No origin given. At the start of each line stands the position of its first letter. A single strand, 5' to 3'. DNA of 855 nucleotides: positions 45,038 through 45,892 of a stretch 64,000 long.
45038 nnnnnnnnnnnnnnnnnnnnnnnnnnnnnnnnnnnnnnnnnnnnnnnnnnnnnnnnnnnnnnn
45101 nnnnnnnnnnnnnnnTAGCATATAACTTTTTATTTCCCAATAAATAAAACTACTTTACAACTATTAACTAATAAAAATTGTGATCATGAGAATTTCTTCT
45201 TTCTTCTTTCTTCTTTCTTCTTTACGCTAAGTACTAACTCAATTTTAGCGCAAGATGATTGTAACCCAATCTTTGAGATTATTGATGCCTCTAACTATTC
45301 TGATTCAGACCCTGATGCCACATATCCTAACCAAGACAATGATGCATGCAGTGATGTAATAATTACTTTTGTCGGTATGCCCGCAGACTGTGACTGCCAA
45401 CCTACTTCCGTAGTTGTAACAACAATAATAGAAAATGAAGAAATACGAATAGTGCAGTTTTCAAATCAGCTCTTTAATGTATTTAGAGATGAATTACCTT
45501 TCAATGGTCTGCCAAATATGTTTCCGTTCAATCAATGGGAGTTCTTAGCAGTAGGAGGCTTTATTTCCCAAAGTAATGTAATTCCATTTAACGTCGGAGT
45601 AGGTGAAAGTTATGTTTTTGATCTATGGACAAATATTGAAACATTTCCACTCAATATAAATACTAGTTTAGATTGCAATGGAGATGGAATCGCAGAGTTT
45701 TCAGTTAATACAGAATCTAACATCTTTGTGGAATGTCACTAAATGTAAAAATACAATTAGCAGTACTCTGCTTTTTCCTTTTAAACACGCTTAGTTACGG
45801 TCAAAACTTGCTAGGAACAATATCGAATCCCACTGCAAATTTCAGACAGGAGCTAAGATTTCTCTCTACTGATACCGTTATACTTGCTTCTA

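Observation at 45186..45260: (TTTCTTC)4 heptamer repeat in the leader-peptide codons uncouples the ATG from a secreted-protein ORF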

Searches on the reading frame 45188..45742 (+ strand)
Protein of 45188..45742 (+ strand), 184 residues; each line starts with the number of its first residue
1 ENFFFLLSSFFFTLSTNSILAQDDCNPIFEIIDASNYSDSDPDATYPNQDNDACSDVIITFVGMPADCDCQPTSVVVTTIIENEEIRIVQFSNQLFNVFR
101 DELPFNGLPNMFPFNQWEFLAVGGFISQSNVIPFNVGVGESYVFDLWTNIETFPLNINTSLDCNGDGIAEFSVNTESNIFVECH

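Call 7: find_homologous_proteins(query=window:45224-45739:+, max_evalue=0.01)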
Query seq(172 aa) (172 aa): 1 proteins with E <= 0.01 among 9 candidates.
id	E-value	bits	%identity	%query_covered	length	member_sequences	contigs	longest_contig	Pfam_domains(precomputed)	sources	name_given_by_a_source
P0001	3.9e-75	269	100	70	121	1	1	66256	-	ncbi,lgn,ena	-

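Call 8: search_protein_families(library=pfam, proteins=[window:45188-45742:+], max_evalue=0.01)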
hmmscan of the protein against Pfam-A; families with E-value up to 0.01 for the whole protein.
window:45188-45742:+ (184 aa): 0 families

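Call 10: find_encoding_contigs(protein=P0001, flank=3000, max_places=10)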
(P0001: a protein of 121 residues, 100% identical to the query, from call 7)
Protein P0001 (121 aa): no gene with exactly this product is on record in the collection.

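Call 13: search_protein_representatives(protein=window:45224-45739:+)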
Query: 172 residues. Proteins with E-value up to 0.001 (for the whole library): 7; up to 1e-10: 4; up to 1e-30: 3. The best 7 are listed.
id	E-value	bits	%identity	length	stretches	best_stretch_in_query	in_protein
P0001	1.2e-75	269.3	100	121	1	52-172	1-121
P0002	4.8e-58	212.1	58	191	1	2-172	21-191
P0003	2.7e-34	134.7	42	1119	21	133-154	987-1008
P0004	3.3e-14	69.3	34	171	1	38-171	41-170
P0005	9.4e-09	51.6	35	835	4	104-159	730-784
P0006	2.3e-07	47.1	49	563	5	127-157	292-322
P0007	2.1e-05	40.7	26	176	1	5-172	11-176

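Call 16: find_encoding_contigs(protein=P0002, flank=10000, max_places=10)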
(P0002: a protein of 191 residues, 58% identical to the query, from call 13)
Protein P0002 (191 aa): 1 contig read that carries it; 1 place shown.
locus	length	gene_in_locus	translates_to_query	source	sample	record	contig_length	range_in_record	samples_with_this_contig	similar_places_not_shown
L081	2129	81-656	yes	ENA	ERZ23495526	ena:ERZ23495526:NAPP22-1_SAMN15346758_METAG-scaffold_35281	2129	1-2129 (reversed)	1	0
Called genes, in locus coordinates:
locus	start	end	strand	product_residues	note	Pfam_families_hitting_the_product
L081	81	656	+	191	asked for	-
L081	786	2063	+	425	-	-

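Call 17: find_encoding_contigs(protein=P0004, flank=6000, max_places=6)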
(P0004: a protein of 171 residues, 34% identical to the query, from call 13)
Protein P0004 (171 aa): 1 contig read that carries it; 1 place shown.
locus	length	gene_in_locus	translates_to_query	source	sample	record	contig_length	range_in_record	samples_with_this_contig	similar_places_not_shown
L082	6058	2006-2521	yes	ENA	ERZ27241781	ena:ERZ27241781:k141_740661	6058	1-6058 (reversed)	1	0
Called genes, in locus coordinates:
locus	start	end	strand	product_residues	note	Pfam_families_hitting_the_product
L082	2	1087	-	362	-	?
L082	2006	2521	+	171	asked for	-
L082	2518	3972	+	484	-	PF18962:Por_Secre_tail (faint)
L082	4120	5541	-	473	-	-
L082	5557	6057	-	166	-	?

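Call 18: find_encoding_contigs(protein=P0007, flank=6000, max_places=6)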
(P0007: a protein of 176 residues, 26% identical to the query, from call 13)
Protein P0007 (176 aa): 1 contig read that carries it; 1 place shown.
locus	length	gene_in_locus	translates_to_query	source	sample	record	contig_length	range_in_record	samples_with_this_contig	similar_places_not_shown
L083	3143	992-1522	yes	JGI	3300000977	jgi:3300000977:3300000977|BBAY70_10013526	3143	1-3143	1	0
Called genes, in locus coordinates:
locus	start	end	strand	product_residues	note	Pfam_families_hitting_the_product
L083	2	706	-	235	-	?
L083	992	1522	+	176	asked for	-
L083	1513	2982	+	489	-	PF18962:Por_Secre_tail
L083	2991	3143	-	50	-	?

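Call 24: find_homologous_proteins(query=A1, max_evalue=0.001)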
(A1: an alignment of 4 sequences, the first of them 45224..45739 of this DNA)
Query A1 (4 sequences) (172 aa, profile of the alignment): 4 proteins with E <= 0.001 among 804 candidates.
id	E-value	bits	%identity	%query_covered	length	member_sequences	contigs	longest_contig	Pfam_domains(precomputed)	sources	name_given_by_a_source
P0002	1.0e-79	284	57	99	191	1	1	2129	-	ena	-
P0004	1.2e-66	242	33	77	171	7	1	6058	-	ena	-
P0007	3.4e-64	234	24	83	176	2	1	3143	-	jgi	-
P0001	4.2e-48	181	100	70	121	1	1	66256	-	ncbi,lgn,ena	-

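Call 25: find_related_loci(query=A1, collection=metagenome_contigs, flank=4000)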
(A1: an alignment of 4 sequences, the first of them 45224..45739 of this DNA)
Query A1 (172 aa) in metagenome_contigs; peptide patterns used: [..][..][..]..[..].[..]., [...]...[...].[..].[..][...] (x = any residue, [..] = any of these).
245 stretches matched a pattern; 4 encode a relative of the query (tblastn E <= 1e-3); 4 distinct loci.
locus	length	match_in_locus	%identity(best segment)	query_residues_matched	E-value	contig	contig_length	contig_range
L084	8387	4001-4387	33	39-171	3e-18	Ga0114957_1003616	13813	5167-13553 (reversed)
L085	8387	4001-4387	32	39-171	5e-17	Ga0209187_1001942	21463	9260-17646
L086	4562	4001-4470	38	12-171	5e-14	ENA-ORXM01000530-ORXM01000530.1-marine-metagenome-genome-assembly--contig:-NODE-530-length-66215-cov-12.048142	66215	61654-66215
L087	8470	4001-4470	38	12-171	5e-14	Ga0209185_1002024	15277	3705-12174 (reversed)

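Call 34: list_cluster_members(proteins=[P0007, P0002])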
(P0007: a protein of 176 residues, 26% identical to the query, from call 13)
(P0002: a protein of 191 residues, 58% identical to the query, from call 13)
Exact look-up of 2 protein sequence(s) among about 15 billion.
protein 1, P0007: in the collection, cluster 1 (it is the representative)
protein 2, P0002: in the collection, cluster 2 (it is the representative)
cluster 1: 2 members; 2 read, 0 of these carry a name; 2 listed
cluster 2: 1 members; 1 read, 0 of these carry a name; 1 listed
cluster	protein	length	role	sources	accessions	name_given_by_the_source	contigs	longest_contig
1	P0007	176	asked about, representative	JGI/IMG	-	-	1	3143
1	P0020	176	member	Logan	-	-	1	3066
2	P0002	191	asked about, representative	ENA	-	-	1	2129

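Call 38: find_encoding_contigs(protein=P0020, flank=3000)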
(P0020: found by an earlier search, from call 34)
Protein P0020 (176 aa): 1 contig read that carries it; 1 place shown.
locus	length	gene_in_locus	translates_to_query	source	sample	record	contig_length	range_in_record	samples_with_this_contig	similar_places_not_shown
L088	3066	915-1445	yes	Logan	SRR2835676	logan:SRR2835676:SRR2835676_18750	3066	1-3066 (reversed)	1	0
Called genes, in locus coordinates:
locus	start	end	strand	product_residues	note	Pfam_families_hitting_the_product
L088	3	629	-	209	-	?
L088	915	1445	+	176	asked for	-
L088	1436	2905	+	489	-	PF18962:Por_Secre_tail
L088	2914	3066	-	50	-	?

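Call 39: find_encoding_contigs(protein=P0019, flank=10000)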
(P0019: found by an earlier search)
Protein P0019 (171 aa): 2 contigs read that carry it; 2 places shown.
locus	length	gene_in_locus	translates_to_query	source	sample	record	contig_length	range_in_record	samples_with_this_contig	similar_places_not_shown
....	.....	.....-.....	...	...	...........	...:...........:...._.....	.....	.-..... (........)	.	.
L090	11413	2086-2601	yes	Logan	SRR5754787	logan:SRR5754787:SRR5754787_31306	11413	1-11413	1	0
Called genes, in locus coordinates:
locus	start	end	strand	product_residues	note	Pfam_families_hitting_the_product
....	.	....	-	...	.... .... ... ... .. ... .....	-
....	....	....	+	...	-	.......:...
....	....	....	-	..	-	-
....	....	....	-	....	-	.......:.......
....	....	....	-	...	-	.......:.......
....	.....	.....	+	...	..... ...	-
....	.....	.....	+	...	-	-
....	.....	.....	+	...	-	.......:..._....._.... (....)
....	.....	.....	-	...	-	-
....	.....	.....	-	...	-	-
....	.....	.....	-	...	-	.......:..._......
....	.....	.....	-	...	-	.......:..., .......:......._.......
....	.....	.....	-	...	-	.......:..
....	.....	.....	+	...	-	-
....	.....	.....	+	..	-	-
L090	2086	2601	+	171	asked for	-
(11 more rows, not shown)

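Call 61: predict_structure(alignment_id=A1)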
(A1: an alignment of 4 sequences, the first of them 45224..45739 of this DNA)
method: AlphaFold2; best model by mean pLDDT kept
length: 172 residues; sequences in the alignment: 4
mean_pLDDT: 60.7   pTM: 0.60
mean pLDDT of the five models: 60.7, 59.3, 52.3, 50.2, 49.7
residues with pLDDT >= 90: 0; 70-90: 72; 50-70: 35; < 50: 65
segments of 3 or more residues with pLDDT < 50: 1-10, 24-39, 83-121
pLDDT, mean of each block of 10 residues (from residue 1): 31 75 49 45 71 80 79 71 39 31 42 46 62 67 84 82 78 57
secondary structure, 60 per line:
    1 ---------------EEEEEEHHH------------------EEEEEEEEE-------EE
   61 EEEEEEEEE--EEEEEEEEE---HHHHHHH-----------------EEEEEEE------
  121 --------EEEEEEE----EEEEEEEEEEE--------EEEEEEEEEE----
elements in order: E16-21 E43-51 E59-69 E72-80 H84-90 E108-114 E129-135 E140-150 E159-168

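Call 63: search_protein_families(library=ncbifam, proteins=[window:45224-45739:+], max_evalue=0.01)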
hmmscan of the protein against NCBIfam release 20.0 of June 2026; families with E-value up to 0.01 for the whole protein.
window:45224-45739:+ (172 aa): 0 families

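Call 65: fold_search(model_id=the predicted structure, library=pdb)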
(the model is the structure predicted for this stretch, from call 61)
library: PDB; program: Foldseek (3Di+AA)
matches with E <= 10: 1431; with E <= 0.001: 0
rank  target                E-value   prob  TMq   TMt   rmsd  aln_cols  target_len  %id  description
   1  7q3r_G                7.5e-03  1.00  0.45  0.59   5.7       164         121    4  Crystal structure of SARS-CoV-2 RBD in complex with the neutralizing nanobodies VHH-F04 and VHH-G09 (released 2022-11-16)
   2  7zra_F                9.8e-03  0.99  0.36  0.46   6.1       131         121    8  Crystal structure of E.coli LexA in complex with nanobody NbSOS1(Nb14497) (released 2022-10-26)
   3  5imk_A                1.0e-02  0.97  0.30  0.41   7.4       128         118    8  Nanobody targeting human Vsig4 in Spacegroup C2 (released 2017-01-11)
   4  7phq_E                1.2e-02  1.00  0.39  0.52   5.7       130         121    8  Structure of homo-dimeric Staphylococcus capitis divalent metal ion transporter (DMT) by NabFab-fiducial assisted cryo (released 2021-09-01)
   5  2pnd                  1.4e-02  0.99  0.35  0.47   6.3       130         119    9  Structure or murine CRIg (released 2007-05-01)
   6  4cdg_C                1.7e-02  0.99  0.36  0.47   6.1       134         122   10  Crystal structure of the Bloom's syndrome helicase BLM in complex with Nanobody (released 2013-11-13)
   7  5b21_A                2.1e-02  0.99  0.37  0.52   5.3       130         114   12  Dimer structure of murine Nectin-1 D1 (released 2016-12-28)
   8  6h72_D                2.1e-02  0.99  0.38  0.51   5.9       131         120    8  GI.1 human norovirus protruding domain in complex with Nano-94 and 2-fucosyllactose (2FL) (released 2018-12-19)
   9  3sku_D                2.2e-02  0.99  0.37  0.35   5.5       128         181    7  Herpes simplex virus glycoprotein D bound to the human receptor nectin-1 (released 2011-10-12)
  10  5imm_A                2.2e-02  0.98  0.35  0.46   6.2       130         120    9  Nanobody targeting mouse Vsig4 in Spacegroup P212121 (released 2017-01-11)
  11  3uc2_A                2.4e-02  0.98  0.39  0.50   6.2       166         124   10  Crystal structure of a DUF4426 family protein (PA0388) from Pseudomonas aeruginosa PAO1 at 2.09 A resolution (released 2011-11-23)
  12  3f8u_B                2.4e-02  0.91  0.31  0.18   6.9       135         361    9  Tapasin/ERp57 heterodimer (released 2009-01-13)
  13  3uc2_D                2.9e-02  0.97  0.38  0.52   5.1       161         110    8  Crystal structure of a DUF4426 family protein (PA0388) from Pseudomonas aeruginosa PAO1 at 2.09 A resolution (released 2011-11-23)
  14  9rcv_B                3.1e-02  0.82  0.28  0.15   7.2       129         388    8  Structure of the Human Peptide-Loading Complex Arrested by HCMV US6 (released 2025-12-03)
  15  9ezw_E                3.3e-02  0.95  0.35  0.44   6.7       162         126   10  Structure of the single-domain antibody VHH_h3 in complex with human Vsig4 (released 2025-10-29)
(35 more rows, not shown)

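Call 68: find_encoding_contigs(protein=P0009, flank=10000, max_places=4)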
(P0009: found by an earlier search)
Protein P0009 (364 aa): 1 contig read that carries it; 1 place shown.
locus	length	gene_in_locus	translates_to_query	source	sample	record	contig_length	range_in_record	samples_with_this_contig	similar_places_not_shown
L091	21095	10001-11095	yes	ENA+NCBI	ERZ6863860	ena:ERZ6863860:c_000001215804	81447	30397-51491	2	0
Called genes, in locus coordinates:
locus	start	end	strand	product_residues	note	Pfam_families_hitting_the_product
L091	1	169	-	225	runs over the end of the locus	-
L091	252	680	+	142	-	PF13279:4HBT_2, PF03061:4HBT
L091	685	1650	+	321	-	PF03631:Virul_fac_BrkB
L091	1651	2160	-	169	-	-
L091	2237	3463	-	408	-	PF08245:Mur_ligase_M, PF02875:Mur_ligase_C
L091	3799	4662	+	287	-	PF05834:Lycopene_cycl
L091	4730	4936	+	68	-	-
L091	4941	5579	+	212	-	PF01327:Pep_deformylase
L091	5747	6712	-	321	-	PF01408:GFO_IDH_MocA, PF02894:GFO_IDH_MocA_C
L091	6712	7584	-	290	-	PF16881:LIAS_N (faint), PF04055:Radical_SAM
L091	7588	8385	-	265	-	-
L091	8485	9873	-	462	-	-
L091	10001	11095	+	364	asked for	PF00365:PFK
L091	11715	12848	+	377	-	PF01637:ATPase_2, PF13191:AAA_16, PF13173:AAA_14 (faint), PF13401:AAA_22 (weak)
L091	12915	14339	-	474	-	-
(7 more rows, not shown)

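Call 69: find_encoding_contigs(protein=P0010, flank=10000, max_places=4)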
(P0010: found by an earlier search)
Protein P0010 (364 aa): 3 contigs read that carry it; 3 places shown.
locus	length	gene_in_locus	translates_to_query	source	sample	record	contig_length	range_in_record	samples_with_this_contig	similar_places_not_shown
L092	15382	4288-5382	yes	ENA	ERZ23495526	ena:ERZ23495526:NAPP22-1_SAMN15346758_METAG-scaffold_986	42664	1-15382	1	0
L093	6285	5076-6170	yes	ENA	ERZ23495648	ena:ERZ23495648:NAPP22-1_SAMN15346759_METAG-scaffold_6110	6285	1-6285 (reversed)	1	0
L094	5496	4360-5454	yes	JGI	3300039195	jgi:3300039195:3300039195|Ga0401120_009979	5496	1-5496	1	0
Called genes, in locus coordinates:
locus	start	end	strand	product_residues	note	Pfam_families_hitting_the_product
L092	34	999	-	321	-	PF01408:GFO_IDH_MocA, PF02894:GFO_IDH_MocA_C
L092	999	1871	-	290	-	PF16881:LIAS_N (faint), PF04055:Radical_SAM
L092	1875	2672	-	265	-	-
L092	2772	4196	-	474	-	-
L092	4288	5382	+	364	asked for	PF00365:PFK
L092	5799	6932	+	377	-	PF01637:ATPase_2, PF13191:AAA_16, PF13173:AAA_14 (faint), PF13401:AAA_22 (weak)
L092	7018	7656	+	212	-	PF04402:SIMPL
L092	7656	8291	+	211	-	-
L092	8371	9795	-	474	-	-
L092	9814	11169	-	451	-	-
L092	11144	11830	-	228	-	PF03309:Pan_kinase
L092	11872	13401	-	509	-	PF02142:MGS, PF01808:AICARFT_IMPCHas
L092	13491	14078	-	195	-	PF00265:TK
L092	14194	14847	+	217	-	-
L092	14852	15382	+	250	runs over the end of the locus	PF01694:Rhomboid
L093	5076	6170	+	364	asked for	PF00365:PFK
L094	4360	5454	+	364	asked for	PF00365:PFK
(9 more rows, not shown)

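Call 70: find_encoding_contigs(protein=P0012, flank=10000, max_places=4)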
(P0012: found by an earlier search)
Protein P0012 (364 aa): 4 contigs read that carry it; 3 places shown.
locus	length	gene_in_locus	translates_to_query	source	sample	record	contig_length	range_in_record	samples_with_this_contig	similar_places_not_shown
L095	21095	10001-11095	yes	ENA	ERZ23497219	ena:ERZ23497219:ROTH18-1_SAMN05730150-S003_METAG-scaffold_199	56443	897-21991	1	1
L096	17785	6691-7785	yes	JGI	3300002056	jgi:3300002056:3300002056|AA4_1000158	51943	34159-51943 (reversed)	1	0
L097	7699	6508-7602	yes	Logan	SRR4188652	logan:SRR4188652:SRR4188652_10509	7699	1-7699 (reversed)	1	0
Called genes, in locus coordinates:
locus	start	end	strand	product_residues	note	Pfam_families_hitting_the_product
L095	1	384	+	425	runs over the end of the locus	?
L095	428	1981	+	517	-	PF18962:Por_Secre_tail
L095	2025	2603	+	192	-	-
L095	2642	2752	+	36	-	-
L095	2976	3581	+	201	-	PF18962:Por_Secre_tail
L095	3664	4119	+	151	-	PF18962:Por_Secre_tail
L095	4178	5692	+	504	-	PF18962:Por_Secre_tail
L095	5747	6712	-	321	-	PF01408:GFO_IDH_MocA, PF02894:GFO_IDH_MocA_C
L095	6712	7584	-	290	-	PF16881:LIAS_N (faint), PF04055:Radical_SAM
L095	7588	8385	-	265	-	-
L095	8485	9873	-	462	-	-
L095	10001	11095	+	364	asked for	PF00365:PFK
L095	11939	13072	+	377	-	PF01637:ATPase_2, PF13191:AAA_16, PF13173:AAA_14 (faint), PF13401:AAA_22 (weak)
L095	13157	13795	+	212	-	PF04402:SIMPL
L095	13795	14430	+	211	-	-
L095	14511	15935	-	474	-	-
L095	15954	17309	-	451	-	-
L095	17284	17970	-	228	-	PF03309:Pan_kinase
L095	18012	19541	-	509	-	PF02142:MGS, PF01808:AICARFT_IMPCHas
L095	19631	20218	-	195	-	PF00265:TK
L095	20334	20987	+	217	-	-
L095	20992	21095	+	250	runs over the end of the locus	PF01694:Rhomboid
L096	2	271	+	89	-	?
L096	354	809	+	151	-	PF18962:Por_Secre_tail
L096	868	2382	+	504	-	PF18962:Por_Secre_tail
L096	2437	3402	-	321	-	PF01408:GFO_IDH_MocA, PF02894:GFO_IDH_MocA_C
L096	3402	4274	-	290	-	PF16881:LIAS_N (faint), PF04055:Radical_SAM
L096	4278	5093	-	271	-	-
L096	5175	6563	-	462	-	-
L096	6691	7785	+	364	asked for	PF00365:PFK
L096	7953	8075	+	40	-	-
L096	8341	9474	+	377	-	PF01637:ATPase_2, PF13191:AAA_16, PF13173:AAA_14 (faint), PF13401:AAA_22 (weak)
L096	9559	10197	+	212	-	PF04402:SIMPL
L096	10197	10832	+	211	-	-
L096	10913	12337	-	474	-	-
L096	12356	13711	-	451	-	-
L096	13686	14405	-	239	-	PF03309:Pan_kinase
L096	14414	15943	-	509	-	PF02142:MGS, PF01808:AICARFT_IMPCHas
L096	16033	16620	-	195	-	PF00265:TK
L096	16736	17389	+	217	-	-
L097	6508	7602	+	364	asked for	PF00365:PFK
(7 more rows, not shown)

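Call 76: find_related_loci(query=A1, collection=viral_contigs, flank=3000)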
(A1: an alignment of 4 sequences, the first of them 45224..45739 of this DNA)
Query A1 (172 aa) in viral_contigs; peptide patterns used: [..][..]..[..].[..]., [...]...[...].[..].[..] (x = any residue, [..] = any of these).
78 stretches matched a pattern, but none encodes a relative of the query by tblastn (E <= 1e-3).
